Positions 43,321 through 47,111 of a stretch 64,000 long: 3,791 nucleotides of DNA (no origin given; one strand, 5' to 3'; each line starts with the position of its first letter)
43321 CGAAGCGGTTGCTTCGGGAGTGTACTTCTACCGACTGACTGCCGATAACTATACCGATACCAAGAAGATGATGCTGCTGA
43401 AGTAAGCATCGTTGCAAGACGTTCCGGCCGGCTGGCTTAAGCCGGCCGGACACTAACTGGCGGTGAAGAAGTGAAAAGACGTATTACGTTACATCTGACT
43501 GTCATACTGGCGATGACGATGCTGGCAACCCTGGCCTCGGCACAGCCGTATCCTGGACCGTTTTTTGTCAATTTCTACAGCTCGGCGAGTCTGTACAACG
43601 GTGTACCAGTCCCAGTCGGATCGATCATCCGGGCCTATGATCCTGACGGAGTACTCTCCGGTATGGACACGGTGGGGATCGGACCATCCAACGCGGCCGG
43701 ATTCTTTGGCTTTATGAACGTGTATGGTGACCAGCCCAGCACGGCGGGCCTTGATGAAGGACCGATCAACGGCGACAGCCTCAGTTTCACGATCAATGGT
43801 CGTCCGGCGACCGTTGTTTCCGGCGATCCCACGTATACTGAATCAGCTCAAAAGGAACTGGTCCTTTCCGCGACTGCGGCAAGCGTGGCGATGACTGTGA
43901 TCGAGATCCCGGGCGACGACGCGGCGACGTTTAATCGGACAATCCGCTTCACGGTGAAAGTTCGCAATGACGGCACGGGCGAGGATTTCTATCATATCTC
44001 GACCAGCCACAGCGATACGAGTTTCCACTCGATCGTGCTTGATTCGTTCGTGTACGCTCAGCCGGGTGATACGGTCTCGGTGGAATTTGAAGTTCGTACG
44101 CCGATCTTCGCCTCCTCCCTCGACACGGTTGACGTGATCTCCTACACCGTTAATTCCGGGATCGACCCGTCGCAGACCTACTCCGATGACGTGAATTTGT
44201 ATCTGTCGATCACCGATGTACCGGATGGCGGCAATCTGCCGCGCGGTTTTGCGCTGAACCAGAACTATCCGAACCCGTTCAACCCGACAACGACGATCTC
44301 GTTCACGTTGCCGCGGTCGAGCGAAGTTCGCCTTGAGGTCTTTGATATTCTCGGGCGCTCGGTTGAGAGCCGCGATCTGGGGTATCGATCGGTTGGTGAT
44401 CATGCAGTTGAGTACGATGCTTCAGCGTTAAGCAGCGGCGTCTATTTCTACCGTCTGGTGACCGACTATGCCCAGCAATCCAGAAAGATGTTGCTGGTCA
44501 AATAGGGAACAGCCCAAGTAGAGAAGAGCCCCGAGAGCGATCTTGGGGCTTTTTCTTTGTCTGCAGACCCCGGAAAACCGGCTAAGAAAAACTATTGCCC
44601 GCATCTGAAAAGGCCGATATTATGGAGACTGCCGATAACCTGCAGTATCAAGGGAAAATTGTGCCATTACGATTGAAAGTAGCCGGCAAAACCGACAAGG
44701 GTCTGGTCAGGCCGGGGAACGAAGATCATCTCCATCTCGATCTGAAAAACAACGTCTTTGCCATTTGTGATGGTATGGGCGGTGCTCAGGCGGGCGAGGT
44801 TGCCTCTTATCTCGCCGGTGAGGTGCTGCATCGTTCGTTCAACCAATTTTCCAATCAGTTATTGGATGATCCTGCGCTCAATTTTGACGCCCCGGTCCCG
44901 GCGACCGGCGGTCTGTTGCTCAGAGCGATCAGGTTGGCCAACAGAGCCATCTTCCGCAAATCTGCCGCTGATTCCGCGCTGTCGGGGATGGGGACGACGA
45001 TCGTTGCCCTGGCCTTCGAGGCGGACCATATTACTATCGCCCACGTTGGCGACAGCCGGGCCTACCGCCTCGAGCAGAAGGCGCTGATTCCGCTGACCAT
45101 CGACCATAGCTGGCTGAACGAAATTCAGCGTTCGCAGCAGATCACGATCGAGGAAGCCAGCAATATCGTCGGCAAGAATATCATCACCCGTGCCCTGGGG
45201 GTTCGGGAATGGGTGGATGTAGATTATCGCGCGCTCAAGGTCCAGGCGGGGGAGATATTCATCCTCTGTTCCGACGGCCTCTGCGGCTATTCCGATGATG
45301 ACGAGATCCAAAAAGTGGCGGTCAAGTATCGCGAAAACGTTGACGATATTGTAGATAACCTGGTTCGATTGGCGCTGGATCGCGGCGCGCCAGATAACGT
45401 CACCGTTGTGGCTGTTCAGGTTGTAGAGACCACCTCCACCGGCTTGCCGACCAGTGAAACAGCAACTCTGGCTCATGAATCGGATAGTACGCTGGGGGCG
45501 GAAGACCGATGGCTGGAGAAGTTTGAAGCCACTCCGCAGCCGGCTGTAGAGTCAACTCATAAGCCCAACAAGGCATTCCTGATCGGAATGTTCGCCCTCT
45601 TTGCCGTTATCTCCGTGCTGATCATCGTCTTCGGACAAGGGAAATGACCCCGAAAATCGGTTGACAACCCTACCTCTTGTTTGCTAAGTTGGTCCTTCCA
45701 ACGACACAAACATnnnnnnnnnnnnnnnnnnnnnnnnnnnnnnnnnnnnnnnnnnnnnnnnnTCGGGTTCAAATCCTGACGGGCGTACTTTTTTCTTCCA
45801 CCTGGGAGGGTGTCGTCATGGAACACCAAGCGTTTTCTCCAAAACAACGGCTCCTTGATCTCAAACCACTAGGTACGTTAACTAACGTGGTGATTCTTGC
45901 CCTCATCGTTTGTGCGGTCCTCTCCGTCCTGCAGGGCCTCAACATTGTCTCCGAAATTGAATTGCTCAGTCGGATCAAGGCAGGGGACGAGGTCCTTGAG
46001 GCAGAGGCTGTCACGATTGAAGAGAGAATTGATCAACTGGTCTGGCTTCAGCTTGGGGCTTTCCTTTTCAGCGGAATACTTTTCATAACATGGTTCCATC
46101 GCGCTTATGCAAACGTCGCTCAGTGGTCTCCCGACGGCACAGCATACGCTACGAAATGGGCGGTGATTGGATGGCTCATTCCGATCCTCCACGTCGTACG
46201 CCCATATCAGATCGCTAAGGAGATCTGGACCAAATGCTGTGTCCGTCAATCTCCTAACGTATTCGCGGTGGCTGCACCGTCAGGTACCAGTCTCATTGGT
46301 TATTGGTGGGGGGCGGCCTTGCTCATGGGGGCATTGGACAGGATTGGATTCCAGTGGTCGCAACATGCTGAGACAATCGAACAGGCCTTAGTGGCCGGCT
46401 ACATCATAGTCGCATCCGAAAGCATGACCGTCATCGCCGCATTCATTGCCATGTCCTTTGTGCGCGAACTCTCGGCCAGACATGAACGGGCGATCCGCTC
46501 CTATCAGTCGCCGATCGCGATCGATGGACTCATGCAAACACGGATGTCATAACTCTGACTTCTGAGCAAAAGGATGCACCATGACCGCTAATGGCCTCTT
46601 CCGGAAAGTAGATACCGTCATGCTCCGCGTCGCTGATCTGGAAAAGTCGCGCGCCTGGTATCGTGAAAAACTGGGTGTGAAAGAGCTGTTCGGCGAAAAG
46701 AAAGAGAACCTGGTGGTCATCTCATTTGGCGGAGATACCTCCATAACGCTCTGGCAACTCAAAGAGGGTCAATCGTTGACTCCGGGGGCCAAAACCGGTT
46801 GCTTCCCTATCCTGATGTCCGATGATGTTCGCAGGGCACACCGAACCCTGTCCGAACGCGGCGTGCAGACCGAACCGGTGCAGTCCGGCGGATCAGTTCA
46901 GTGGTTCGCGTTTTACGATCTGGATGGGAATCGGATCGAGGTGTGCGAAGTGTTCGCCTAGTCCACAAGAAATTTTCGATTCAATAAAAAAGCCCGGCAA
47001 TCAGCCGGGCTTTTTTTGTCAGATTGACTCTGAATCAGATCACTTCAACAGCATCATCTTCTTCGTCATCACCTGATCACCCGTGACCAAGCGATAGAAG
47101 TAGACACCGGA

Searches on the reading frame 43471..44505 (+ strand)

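Call 84: search_protein_families(library=pfam, proteins=[window:43471-44505:+], max_evalue=0.001)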
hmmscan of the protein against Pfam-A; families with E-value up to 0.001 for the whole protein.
window:43471-44505:+ (344 aa): 2 families
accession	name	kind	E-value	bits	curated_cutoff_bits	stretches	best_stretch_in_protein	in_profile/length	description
PF18962.6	Por_Secre_tail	-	5.8e-10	39.8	27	1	266-340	2-73/75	Secretion system C-terminal sorting domain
PF13860.13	FlgD_ig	-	0.00028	21.2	27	1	274-327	10-71/79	FlgD Ig-like domain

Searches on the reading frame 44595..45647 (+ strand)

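Call 84: search_protein_families(library=pfam, proteins=[window:44595-45647:+], max_evalue=0.001)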
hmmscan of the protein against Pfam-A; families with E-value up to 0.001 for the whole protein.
window:44595-45647:+ (350 aa): 3 families
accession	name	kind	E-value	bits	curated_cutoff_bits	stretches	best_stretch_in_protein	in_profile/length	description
PF13672.11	PP2C_2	-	1.6e-11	44.6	24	1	42-236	12-176/209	Protein phosphatase 2C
PF00481.26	PP2C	-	8e-11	42.5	20.3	1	47-269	29-255/255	Protein phosphatase 2C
PF07228.17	SpoIIE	-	0.00068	20.1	25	1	200-276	104-191/192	Stage II sporulation protein E (SpoIIE)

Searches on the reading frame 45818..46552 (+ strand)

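Call 8: search_protein_families(library=pfam, proteins=[window:45818-46552:+], max_evalue=0.001)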
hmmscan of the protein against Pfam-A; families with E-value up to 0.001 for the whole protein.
window:45818-46552:+ (244 aa): 1 family
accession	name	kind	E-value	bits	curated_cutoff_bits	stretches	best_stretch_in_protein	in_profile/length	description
PF14219.11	DUF4328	-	4.6e-26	91.8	27.2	1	75-219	21-165/166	Domain of unknown function (DUF4328)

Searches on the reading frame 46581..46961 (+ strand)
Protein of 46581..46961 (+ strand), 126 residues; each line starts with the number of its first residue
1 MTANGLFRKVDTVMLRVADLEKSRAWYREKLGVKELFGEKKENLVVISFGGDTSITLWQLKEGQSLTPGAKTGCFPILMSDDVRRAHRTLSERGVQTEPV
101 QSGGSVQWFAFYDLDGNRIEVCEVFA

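Call 8: search_protein_families(library=pfam, proteins=[window:46581-46961:+], max_evalue=0.001)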
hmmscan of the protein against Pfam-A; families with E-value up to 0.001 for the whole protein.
window:46581-46961:+ (126 aa): 3 families
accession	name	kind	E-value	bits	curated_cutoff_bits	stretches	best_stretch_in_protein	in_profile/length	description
PF00903.31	Glyoxalase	-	3.8e-11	43.9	20.6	1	10-121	2-121/121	Glyoxalase/Bleomycin resistance protein/Dioxygenase superfamily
PF22677.2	Ble-like_N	-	0.00024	21.2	24.5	1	13-32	5-24/41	Bleomycin resistance protein-like N-terminal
PF12681.13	Glyoxalase_2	-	0.00038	20.8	30.1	0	12-124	3-116/118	Glyoxalase-like domain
